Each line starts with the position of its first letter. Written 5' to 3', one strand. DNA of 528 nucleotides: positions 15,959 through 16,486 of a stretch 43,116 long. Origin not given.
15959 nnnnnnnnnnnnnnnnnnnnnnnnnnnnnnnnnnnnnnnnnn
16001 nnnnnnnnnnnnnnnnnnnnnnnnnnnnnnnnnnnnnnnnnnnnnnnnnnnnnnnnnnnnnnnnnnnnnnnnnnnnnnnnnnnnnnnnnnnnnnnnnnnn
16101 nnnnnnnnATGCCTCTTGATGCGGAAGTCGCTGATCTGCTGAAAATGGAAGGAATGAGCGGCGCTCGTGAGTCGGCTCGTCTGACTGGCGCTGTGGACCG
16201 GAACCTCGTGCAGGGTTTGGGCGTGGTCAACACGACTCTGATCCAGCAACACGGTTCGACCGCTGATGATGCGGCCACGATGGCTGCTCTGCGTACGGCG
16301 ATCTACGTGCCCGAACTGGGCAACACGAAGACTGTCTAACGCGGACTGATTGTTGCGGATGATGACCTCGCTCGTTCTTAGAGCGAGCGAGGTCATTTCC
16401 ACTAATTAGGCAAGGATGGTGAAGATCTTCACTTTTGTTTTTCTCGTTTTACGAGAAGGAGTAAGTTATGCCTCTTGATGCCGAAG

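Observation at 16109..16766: Tandem small paralogs kept almost identical in protein but extensively recoded at synonymous sites, each with its own terminator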

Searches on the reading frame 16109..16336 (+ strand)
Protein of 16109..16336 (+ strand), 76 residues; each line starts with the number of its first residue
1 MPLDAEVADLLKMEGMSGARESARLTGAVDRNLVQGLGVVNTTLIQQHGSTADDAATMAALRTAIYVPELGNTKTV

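Call 10: search_protein_families(library=pfam, proteins=[window:16109-16336:+], max_evalue=0.01)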
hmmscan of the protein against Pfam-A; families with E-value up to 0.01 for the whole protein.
window:16109-16336:+ (76 aa): 0 families

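Call 11: search_protein_families(library=phrogs, proteins=[window:16109-16336:+], max_evalue=0.01)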
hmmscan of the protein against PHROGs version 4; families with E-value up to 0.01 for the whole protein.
window:16109-16336:+ (76 aa): 0 families

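Call 13: find_homologous_proteins(query=window:16109-16336:+, max_evalue=0.01)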
Query window:16109-16336:+ (76 aa): 129 proteins with E <= 0.01 among 131 candidates; the best 120 are listed.
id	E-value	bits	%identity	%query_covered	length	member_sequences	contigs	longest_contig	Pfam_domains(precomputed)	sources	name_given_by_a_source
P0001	2.7e-33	130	89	97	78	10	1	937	-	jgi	jgi:hypothetical protein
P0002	1.6e-32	128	90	91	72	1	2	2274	-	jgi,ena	-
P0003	4.0e-32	126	91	89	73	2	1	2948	-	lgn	-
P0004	1.5e-31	125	88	91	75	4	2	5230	-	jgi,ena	jgi:hypothetical protein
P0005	1.5e-31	125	87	91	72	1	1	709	-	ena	-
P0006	1.8e-31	124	86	95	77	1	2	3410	-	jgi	-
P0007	2.0e-31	124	88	91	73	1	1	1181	-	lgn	-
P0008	2.6e-31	124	90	91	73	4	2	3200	-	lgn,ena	-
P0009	5.0e-31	123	90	89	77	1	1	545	-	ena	-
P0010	7.3e-31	122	88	91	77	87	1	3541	-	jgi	jgi:hypothetical protein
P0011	8.0e-31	122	88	89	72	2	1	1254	-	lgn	-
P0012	8.6e-31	122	86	92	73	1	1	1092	-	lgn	-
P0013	2.2e-30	121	84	91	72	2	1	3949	-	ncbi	-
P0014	4.4e-30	120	90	91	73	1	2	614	-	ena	-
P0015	8.1e-30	119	86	91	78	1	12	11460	-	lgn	-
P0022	2.8e-29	117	85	89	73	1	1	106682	-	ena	-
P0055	1.4e-24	103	77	91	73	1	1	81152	-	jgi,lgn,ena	-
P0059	1.8e-24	102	78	91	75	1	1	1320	-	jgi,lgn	-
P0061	2.4e-24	102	74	89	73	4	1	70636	-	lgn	-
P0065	5.4e-24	101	77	91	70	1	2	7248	-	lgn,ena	-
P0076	1.4e-22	96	76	89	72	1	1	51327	-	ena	-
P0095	1.1e-19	87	68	86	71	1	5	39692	-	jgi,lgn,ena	-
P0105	1.6e-18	84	63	92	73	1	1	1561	-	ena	-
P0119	4.8e-16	76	64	88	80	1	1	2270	-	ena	-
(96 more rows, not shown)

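Call 14: find_encoding_contigs(protein=P0022, flank=6000, max_places=3)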
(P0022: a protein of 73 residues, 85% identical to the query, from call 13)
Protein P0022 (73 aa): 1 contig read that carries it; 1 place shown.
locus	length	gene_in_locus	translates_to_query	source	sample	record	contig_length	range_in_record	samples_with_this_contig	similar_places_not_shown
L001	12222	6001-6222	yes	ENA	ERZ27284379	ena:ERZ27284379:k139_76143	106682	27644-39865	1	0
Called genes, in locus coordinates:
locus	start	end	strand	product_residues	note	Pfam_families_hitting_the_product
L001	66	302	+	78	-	-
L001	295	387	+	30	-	-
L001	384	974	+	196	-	-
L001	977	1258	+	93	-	-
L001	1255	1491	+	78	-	-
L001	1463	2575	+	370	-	-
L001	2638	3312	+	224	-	-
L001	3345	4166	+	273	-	PF01844:HNH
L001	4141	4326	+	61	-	-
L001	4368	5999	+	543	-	-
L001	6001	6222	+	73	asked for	-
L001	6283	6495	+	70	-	-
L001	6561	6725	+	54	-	-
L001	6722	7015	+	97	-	-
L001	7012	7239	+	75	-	-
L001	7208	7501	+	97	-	-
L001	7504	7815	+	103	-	-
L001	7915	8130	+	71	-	-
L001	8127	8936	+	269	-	-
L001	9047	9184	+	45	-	-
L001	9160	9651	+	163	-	PF00383:dCMP_cyt_deam_1, PF14437:MafB19-deam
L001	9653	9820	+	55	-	-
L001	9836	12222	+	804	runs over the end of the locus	PF00317:Ribonuc_red_lgN, PF02867:Ribonuc_red_lgC, PF12637:TSCPD (weak)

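Call 15: find_encoding_contigs(protein=P0055, flank=6000, max_places=3)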
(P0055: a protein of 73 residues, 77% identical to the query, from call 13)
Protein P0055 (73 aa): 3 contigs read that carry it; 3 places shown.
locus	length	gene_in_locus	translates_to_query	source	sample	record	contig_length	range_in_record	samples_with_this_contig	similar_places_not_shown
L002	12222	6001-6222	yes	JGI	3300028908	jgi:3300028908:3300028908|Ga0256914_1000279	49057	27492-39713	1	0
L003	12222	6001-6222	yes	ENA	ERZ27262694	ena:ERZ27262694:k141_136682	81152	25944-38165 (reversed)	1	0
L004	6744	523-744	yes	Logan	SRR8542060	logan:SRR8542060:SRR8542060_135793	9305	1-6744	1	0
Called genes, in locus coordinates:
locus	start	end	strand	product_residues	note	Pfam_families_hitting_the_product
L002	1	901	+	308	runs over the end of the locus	-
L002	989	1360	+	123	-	-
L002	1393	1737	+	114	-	-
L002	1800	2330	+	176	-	-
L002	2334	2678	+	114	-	-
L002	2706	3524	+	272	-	-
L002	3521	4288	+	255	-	PF26363:Phospholipase-like (weak), PF01764:Lipase_3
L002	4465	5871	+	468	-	PF13365:Trypsin_2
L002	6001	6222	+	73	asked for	-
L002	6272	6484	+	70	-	-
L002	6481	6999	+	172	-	-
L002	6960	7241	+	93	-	-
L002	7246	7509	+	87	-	-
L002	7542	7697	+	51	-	-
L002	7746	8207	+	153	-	-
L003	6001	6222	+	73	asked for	-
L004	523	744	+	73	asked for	-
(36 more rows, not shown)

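Call 16: find_encoding_contigs(protein=P0061, flank=6000, max_places=3)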
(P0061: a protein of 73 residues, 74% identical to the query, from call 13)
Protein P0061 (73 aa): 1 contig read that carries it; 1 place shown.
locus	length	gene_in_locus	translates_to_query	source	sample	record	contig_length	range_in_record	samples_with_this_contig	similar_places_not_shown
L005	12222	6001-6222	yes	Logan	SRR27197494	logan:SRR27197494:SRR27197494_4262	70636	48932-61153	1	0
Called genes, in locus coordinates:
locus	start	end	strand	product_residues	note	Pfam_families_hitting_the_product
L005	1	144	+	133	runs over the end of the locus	-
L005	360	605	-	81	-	PF01381:HTH_3, PF13443:HTH_26 (weak)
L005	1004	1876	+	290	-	PF02899:Phage_int_SAM_1 (weak), PF13102:Phage_int_SAM_5 (weak), PF13495:Phage_int_SAM_4 (weak), PF00589:Phage_integrase (weak)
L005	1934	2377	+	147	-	-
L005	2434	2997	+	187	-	PF00561:Abhydrolase_1 (weak), PF12697:Abhydrolase_6 (weak), PF00975:Thioesterase, PF12146:Hydrolase_4 (weak)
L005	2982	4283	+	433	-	-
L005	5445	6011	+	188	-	-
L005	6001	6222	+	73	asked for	-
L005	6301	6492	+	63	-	-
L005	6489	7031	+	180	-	-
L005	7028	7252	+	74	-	-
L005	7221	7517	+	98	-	-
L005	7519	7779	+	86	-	-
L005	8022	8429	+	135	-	PF00565:SNase (faint)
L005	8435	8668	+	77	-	-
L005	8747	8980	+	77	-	-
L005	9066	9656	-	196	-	PF00589:Phage_integrase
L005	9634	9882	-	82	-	-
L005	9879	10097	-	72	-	PF13560:HTH_31 (weak)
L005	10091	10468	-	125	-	-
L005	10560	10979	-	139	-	-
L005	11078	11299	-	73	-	-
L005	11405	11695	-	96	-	-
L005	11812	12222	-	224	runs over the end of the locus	PF24239:DUF7447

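Call 18: search_dna_similar(query=window:16109-16336:+, collection=phages, mode=protein, max_evalue=0.001, max_rows=30)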
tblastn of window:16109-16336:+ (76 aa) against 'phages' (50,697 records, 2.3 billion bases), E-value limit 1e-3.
No match.
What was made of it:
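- On Known capsid decoration/cement or scaffold protein families: No cultured relative: no match in 50,697 phage records (call 18).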

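Call 19: find_related_loci(query=window:16109-16336:+, collection=viral_contigs, flank=6000)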
Query window:16109-16336:+ (76 aa) in viral_contigs; peptide patterns used: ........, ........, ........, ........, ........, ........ (x = any residue, [..] = any of these).
90 stretches matched a pattern; 3 encode a relative of the query (tblastn E <= 1e-3); 3 distinct loci.
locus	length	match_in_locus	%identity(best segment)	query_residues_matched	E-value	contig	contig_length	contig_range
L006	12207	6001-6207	83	1-69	9e-36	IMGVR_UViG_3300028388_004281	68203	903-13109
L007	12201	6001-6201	84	3-69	2e-32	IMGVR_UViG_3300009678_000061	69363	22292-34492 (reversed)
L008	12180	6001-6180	34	11-74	2e-5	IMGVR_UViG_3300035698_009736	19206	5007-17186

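Call 23: search_solved_structures(query=A1, max_evalue=10, show_alignments=2)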
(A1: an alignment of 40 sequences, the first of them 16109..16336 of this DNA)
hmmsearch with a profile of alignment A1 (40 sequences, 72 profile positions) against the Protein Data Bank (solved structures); distinct sequences matched with E-value up to 10: 2.
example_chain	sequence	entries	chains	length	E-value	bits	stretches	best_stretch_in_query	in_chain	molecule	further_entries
5f1s_A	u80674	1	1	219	1.6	12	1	22-44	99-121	polymeric Immunoglobulin Receptor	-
8spa_A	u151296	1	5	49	2.3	11.5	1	21-48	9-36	Cytoplasmic polyadenylation element-binding protein 3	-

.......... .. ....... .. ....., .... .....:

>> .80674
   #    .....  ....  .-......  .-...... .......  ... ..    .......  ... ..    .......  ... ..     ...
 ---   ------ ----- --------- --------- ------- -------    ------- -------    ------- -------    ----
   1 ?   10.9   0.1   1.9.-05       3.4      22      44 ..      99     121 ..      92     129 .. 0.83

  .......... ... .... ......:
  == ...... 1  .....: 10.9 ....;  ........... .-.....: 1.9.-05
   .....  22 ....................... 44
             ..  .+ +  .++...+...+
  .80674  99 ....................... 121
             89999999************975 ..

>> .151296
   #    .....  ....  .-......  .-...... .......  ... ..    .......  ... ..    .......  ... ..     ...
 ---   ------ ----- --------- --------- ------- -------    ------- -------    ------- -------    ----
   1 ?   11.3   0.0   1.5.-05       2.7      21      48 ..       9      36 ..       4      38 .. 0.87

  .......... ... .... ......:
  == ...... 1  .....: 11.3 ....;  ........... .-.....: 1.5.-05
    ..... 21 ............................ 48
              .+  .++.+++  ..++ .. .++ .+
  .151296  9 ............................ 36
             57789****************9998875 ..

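Call 24: find_related_loci(query=A1, collection=viral_contigs, flank=4000)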
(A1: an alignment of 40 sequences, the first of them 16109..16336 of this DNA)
Query A1 (76 aa) in viral_contigs; peptide patterns used: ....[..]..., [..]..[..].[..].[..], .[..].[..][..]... (x = any residue, [..] = any of these).
104 stretches matched a pattern; 7 encode a relative of the query (tblastn E <= 1e-3); 7 distinct loci.
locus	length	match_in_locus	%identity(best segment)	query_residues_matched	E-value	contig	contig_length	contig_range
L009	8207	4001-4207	83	1-69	1e-35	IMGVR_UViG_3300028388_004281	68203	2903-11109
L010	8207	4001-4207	80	1-69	2e-34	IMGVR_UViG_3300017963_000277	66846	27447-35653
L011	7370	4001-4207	80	1-69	2e-34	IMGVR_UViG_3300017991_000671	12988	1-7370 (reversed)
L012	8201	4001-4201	84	3-69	3e-32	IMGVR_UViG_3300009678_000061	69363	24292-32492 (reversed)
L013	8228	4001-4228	50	1-76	5e-20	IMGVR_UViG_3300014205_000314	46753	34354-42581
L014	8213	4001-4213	41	1-71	6e-15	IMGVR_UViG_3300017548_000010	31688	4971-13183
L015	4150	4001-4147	51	1-49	5e-13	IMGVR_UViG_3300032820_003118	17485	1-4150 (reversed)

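Call 26: predict_structure(alignment_id=A1)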
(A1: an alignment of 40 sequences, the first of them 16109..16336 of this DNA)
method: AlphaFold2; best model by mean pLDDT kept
length: 76 residues; sequences in the alignment: 40
mean_pLDDT: 65.6   pTM: 0.27
mean pLDDT of the five models: 65.6, 63.8, 61.1, 61.1, 60.7
residues with pLDDT >= 90: 0; 70-90: 35; 50-70: 36; < 50: 5
segments of 3 or more residues with pLDDT < 50: 74-76
pLDDT, mean of each block of 10 residues (from residue 1): 72 77 74 70 60 58 61 45
secondary structure, 60 per line:
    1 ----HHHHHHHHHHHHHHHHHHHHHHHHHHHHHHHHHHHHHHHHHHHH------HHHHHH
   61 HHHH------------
elements in order: H5-48 H55-64

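Call 28: find_related_loci(query=A1, collection=metagenome_contigs, flank=4000)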
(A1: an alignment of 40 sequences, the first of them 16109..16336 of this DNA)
Query A1 (76 aa) in metagenome_contigs; peptide patterns used: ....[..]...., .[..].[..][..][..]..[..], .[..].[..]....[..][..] (x = any residue, [..] = any of these).
560 stretches matched a pattern; 52 encode a relative of the query (tblastn E <= 1e-3); 52 distinct loci.
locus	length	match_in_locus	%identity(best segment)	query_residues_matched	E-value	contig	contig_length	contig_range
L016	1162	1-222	88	1-74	2e-41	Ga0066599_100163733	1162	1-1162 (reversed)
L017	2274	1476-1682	90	1-69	1e-39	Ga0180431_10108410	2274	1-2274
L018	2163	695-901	90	1-69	6e-39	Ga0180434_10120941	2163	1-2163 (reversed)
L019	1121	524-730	90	1-69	3e-40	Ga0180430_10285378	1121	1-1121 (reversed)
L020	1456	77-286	87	1-70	4e-39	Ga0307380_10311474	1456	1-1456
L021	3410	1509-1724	86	1-72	4e-38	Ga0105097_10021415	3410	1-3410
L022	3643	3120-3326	84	1-69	2e-37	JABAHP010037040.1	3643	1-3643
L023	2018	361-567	83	1-69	2e-36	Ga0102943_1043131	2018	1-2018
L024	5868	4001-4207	86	1-69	3e-36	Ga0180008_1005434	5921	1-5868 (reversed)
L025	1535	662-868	83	1-69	5e-36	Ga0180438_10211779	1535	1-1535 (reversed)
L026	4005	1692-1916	92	1-75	2e-35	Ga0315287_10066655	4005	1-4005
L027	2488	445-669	91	1-75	2e-35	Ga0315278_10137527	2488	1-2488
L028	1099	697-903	81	1-69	9e-36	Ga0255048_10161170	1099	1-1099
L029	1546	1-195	88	5-69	5e-35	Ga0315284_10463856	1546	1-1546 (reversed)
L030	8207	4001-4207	80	1-69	6e-34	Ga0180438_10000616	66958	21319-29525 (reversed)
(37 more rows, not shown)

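Call 29: search_protein_representatives(alignment_id=A1)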
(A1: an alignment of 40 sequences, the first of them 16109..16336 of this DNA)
Query: 40 sequences, 72 profile positions. Proteins with E-value up to 0.001 (for the whole library): 43; up to 1e-10: 22; up to 1e-30: 1. The best 43 are listed.
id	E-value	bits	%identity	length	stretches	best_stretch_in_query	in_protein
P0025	9.2e-36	137.8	-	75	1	1-70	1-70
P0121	3.6e-29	116.7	-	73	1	1-71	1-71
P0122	3.9e-28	113.3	-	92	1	2-70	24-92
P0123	3.5e-24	100.7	-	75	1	1-71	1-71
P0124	1.3e-23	98.8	-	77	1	1-70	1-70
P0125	2.7e-23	97.8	-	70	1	1-70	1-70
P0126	2.7e-21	91.4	-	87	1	1-57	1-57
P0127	3.2e-20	88.0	-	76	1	1-70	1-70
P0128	1.7e-19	85.6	-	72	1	1-70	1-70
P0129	1.7e-18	82.5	-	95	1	2-71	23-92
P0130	1.4e-17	79.5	-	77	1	1-70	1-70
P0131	5.4e-16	74.4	-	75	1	1-69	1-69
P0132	6.2e-16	74.2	-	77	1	1-70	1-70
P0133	7.9e-16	73.9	-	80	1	3-70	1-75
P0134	2.4e-15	72.3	-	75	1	1-70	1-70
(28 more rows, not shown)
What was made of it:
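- Family size and nature: 129 word-indexed hits, and 43 clusters at 50% identity among 1.8 billion representatives, all 70-95 aa (calls 13, 29).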

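Call 34: find_related_loci(query=A1, collection=genome_contigs, flank=8000)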
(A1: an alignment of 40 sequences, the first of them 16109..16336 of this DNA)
Query A1 (76 aa) in genome_contigs; peptide patterns used: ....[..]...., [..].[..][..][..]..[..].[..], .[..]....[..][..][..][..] (x = any residue, [..] = any of these).
142 stretches matched a pattern; 1 encode a relative of the query (tblastn E <= 1e-3); 1 distinct loci.
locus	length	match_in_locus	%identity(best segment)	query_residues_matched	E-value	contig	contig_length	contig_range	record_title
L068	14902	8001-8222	43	1-74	3e-15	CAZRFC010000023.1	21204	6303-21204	MAG TPA_asm: uncultured Mycobacterium sp. isolate SRP329715_co1_274 genome assembly, contig: NODE_3611_length_21204_cov_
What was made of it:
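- Tried and rejected: The genome_contigs scan found only one distant hit, on a MAG contig, so no host could be assigned (call 34).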

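Call 35: search_protein_families(library=pfam, proteins=[window:16109-16336:+, P0059, P0119, P0105], max_evalue=10)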
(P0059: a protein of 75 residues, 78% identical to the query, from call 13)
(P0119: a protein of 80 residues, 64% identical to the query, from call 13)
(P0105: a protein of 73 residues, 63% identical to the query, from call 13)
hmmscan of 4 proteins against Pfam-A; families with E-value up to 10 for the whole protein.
window:16109-16336:+ (76 aa): 0 families

P0059 (75 aa): 0 families

P0119 (80 aa): 0 families

P0105 (73 aa): 0 families
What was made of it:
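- On Gas-vesicle GvpA-type small structural protein: No Pfam match at E up to 10 for five family members (call 35).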

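Call 53: find_encoding_contigs(protein=P0076, flank=10000, max_places=1)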
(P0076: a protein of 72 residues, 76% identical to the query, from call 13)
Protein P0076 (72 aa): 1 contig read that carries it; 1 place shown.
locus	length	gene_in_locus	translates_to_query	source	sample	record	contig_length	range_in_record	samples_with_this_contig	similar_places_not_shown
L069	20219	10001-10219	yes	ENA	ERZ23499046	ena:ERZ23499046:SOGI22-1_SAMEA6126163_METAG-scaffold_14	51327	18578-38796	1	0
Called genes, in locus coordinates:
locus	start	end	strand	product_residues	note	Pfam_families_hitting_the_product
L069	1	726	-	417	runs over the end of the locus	-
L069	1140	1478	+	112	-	-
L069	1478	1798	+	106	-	-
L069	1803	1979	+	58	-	-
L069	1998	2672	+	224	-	-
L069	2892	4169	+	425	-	-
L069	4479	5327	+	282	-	-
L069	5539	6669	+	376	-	PF03864:Phage_cap_E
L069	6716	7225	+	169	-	-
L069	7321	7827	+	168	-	PF07030:Phage_Mu_Gp36 (weak)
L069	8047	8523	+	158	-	-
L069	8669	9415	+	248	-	PF13365:Trypsin_2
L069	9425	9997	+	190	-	-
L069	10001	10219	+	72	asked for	-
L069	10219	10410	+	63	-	-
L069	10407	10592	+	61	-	-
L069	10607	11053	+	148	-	-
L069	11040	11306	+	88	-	-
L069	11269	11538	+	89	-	-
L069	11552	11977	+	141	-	-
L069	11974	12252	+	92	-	-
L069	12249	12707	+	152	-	-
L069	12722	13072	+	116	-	-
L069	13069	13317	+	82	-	-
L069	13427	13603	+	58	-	-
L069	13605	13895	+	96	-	-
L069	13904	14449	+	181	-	-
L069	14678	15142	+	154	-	-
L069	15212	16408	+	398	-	PF15892:BNR_4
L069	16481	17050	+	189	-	-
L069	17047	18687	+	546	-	PF13385:Laminin_G_3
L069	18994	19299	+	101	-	PF10651:BppU_N (weak)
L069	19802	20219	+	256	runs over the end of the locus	-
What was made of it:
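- In L069 the pair lies between head-completion and tail/baseplate genes (call 53).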
